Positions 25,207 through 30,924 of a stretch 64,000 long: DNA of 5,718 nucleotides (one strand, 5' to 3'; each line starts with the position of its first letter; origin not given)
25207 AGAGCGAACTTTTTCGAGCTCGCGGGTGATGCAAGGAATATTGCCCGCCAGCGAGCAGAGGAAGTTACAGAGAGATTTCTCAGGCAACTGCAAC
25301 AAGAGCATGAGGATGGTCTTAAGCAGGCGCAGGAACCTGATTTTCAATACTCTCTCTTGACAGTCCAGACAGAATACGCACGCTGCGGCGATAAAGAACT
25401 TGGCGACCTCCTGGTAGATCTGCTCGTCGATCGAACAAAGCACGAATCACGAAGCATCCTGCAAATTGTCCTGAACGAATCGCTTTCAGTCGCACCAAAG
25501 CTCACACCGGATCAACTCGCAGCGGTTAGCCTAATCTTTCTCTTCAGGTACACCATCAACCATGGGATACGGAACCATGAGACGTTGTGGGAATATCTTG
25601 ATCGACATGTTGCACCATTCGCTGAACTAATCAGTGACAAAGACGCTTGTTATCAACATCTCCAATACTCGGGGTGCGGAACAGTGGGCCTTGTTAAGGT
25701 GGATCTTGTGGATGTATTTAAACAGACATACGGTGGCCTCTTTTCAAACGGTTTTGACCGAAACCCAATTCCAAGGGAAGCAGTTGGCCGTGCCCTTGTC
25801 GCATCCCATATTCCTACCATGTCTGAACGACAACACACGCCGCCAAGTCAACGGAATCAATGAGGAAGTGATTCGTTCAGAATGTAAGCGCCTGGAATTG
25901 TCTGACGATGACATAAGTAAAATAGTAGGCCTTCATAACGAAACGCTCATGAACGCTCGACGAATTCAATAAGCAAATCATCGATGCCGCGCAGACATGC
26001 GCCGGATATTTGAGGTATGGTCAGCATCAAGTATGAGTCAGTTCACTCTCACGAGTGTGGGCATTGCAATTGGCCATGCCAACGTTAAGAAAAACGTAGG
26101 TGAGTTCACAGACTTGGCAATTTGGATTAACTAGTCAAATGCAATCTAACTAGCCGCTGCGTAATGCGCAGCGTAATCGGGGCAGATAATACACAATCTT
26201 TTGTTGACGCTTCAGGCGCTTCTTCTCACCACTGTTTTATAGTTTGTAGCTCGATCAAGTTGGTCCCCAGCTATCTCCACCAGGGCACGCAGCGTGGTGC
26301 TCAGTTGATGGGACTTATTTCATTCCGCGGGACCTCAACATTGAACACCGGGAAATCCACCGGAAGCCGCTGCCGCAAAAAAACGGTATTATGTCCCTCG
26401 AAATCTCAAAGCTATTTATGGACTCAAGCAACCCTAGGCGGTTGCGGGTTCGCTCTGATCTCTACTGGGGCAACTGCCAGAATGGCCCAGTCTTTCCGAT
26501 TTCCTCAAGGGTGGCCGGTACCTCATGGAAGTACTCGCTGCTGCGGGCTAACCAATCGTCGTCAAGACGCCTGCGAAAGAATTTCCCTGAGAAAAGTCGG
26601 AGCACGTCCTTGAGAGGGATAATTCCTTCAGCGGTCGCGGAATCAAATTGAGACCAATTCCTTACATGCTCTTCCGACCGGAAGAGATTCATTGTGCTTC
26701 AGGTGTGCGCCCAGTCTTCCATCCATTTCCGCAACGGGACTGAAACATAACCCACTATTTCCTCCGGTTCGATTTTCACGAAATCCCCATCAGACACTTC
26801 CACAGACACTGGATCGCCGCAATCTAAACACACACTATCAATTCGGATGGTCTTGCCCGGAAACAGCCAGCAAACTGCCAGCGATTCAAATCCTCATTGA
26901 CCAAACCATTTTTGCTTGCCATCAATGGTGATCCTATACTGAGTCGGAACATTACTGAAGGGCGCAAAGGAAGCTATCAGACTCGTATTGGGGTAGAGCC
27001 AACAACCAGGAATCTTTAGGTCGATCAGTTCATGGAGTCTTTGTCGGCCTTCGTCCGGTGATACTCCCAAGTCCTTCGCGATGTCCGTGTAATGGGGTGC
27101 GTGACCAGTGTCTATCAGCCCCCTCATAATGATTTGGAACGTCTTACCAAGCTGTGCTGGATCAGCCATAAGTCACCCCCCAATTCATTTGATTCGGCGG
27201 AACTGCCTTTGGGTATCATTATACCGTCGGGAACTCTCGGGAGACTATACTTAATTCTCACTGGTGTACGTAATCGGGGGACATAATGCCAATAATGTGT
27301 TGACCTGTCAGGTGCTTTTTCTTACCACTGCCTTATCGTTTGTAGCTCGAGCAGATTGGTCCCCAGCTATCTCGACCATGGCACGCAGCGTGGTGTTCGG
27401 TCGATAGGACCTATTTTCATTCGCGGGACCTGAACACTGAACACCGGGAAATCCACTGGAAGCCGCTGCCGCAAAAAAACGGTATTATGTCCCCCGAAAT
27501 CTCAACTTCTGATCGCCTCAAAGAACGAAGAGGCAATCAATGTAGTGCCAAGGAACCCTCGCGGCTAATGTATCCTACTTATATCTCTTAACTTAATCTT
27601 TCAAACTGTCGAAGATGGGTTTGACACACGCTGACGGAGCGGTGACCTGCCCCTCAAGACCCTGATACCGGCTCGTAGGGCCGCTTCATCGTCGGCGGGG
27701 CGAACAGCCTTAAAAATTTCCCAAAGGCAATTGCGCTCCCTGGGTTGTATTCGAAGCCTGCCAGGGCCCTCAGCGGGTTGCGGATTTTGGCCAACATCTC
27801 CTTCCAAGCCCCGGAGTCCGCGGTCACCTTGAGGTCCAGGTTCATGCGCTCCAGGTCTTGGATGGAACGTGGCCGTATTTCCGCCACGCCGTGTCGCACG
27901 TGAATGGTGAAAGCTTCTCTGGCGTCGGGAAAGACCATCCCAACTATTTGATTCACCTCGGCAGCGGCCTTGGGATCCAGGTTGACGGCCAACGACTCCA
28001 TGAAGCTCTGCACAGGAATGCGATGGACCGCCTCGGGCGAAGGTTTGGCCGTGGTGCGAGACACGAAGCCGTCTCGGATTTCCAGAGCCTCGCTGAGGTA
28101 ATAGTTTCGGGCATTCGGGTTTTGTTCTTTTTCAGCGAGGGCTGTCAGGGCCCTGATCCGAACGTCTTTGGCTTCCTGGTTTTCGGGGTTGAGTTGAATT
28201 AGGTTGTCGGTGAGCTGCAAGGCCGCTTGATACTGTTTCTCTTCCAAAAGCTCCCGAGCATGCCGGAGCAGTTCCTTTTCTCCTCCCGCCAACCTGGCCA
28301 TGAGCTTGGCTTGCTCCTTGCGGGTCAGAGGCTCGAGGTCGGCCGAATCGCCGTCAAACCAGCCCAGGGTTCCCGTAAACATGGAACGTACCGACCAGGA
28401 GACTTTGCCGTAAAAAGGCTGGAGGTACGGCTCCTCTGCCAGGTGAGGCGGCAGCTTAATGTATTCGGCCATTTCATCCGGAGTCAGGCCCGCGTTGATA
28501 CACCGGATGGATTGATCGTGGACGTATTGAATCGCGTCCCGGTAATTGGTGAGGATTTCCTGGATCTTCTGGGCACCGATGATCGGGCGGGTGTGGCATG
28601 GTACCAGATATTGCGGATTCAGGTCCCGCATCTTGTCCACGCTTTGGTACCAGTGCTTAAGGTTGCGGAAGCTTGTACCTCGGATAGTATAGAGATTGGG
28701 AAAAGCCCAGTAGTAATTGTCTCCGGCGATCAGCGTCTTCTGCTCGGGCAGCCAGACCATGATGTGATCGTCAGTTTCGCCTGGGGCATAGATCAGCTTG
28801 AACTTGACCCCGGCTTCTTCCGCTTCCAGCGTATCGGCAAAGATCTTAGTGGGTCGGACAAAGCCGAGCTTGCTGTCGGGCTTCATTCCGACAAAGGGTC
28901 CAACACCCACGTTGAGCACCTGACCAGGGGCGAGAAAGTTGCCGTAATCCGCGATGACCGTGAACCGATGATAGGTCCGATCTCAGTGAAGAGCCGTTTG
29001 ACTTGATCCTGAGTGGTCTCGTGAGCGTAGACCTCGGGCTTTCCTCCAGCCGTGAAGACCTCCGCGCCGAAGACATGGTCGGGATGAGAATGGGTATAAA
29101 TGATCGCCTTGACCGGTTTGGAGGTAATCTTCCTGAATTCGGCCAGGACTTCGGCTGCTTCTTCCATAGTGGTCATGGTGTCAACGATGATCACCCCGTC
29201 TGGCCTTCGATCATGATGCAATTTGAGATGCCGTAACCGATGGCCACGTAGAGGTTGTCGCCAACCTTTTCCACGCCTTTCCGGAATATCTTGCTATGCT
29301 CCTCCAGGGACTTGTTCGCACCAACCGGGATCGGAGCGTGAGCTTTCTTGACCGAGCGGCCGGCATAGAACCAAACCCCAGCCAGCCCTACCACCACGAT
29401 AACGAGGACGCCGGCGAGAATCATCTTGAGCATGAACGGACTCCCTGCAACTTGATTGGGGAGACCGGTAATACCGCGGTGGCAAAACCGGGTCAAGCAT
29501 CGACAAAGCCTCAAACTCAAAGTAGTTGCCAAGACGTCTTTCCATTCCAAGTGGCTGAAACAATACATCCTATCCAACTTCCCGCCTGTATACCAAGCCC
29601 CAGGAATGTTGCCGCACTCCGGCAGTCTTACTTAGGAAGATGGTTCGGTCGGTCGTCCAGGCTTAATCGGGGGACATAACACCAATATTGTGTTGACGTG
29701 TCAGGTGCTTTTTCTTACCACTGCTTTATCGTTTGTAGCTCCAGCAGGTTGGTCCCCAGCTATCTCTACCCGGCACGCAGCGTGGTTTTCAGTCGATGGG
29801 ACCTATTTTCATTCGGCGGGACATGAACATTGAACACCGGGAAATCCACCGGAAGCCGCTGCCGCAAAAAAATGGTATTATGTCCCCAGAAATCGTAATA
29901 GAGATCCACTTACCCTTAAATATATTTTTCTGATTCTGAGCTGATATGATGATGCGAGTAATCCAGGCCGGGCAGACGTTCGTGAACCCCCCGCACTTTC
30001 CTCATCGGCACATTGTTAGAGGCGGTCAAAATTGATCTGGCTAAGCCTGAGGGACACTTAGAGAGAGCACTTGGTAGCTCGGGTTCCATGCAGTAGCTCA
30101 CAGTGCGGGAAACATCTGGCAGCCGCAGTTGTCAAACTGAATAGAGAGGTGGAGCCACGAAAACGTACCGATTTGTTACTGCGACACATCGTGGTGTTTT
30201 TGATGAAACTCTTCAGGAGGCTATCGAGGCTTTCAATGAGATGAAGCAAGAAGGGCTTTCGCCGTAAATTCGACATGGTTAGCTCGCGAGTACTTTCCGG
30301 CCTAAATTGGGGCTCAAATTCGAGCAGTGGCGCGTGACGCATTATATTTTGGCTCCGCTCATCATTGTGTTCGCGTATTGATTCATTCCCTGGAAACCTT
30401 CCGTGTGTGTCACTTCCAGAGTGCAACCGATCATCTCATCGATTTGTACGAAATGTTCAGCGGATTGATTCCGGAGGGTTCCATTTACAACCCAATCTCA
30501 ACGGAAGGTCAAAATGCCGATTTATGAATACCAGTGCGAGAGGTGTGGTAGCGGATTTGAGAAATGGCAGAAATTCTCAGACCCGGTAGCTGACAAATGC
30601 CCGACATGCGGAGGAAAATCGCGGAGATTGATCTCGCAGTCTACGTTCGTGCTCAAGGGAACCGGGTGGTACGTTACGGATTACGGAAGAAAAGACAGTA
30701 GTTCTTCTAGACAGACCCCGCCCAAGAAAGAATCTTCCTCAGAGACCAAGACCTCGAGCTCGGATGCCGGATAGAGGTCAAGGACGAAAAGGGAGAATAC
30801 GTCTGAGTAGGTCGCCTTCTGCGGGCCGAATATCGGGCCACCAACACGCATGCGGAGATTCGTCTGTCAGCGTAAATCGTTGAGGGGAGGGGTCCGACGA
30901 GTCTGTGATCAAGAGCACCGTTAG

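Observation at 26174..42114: Eight co-oriented copies of a ~231-bp TIR-bearing repeat (R1) cut a 16-kb accessory stretch into seven gene modules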

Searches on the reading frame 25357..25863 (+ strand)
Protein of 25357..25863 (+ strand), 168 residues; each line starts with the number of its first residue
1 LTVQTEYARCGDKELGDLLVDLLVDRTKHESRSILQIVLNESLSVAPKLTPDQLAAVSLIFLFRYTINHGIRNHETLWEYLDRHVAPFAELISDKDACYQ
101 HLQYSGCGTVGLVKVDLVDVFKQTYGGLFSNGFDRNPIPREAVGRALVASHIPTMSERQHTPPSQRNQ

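Call 10: search_protein_families(library=pfam, proteins=[window:25357-25863:+], max_evalue=0.01)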
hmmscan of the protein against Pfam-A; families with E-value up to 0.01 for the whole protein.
window:25357-25863:+ (168 aa): 1 family
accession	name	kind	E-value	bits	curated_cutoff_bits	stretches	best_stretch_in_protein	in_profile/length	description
PF12762.13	DDE_Tnp_IS1595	-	0.0042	17.6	27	0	72-107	61-96/153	ISXO2-like transposase domain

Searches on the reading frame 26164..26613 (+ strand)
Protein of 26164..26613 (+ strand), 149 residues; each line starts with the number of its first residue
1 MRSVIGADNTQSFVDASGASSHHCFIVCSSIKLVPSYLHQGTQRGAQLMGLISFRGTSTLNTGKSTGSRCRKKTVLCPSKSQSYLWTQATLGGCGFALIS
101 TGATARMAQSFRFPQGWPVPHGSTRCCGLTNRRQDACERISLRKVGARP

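Call 10: search_protein_families(library=pfam, proteins=[window:26164-26613:+], max_evalue=0.01)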
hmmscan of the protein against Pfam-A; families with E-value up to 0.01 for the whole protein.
window:26164-26613:+ (149 aa): 0 families

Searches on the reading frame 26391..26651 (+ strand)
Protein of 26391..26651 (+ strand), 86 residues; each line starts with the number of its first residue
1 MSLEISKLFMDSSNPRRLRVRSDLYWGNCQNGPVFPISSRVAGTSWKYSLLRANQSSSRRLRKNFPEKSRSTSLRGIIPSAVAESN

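Call 76: search_protein_families(library=pfam, proteins=[window:26391-26651:+], max_evalue=0.01)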
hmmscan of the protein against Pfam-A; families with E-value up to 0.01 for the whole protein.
window:26391-26651:+ (86 aa): 0 families

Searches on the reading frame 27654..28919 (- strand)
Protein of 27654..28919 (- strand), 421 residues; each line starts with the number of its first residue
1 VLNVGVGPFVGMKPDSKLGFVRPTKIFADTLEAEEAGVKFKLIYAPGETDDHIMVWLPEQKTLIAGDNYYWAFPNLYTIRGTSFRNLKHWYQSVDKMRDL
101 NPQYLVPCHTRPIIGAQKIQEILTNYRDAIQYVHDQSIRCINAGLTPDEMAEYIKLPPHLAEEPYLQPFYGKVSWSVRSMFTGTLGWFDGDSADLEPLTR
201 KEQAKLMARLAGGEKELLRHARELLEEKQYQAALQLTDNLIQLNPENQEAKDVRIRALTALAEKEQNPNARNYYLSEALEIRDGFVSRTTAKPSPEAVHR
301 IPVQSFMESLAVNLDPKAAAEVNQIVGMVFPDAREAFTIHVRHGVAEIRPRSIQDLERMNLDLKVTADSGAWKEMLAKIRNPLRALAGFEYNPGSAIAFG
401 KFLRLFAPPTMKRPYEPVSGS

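Call 10: search_protein_families(library=pfam, proteins=[window:27654-28919:-], max_evalue=0.01)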
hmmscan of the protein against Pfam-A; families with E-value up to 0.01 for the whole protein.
window:27654-28919:- (421 aa): 3 families
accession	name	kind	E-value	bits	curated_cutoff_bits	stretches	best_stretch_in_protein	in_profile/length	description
PF14863.12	Alkyl_sulf_dimr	-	4.9e-46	157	26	1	146-284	1-139/139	Alkyl sulfatase dimerisation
PF14864.11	Alkyl_sulf_C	-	2.6e-08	34.6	27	1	294-406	4-113/125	Alkyl sulfatase C-terminal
PF00753.33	Lactamase_B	-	0.00013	22.4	22.7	1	32-109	114-196/196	Metallo-beta-lactamase superfamily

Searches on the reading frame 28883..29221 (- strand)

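Call 76: search_protein_families(library=pfam, proteins=[window:28883-29221:-], max_evalue=0.01)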
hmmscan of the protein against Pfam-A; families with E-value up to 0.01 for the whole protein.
window:28883-29221:- (112 aa): 2 families
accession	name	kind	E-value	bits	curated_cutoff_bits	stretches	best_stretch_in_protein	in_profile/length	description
PF00753.33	Lactamase_B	-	2.6e-13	50.8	22.7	1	6-70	13-77/196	Metallo-beta-lactamase superfamily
PF12706.13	Lactamase_B_2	-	1.5e-07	31.6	27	1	11-80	3-76/200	Beta-lactamase superfamily domain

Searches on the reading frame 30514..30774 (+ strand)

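Call 76: search_protein_families(library=pfam, proteins=[window:30514-30774:+], max_evalue=0.01)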
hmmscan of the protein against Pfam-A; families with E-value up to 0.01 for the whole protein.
window:30514-30774:+ (86 aa): 2 families
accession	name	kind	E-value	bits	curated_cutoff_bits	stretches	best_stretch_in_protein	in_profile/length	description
PF09723.15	Zn_ribbon_8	-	8.8e-18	64.5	34.4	1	1-40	1-41/41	Zinc ribbon domain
PF01155.25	HypA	-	0.0047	17.4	28.9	1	5-47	70-107/112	Hydrogenase/urease nickel incorporation, metallochaperone, hypA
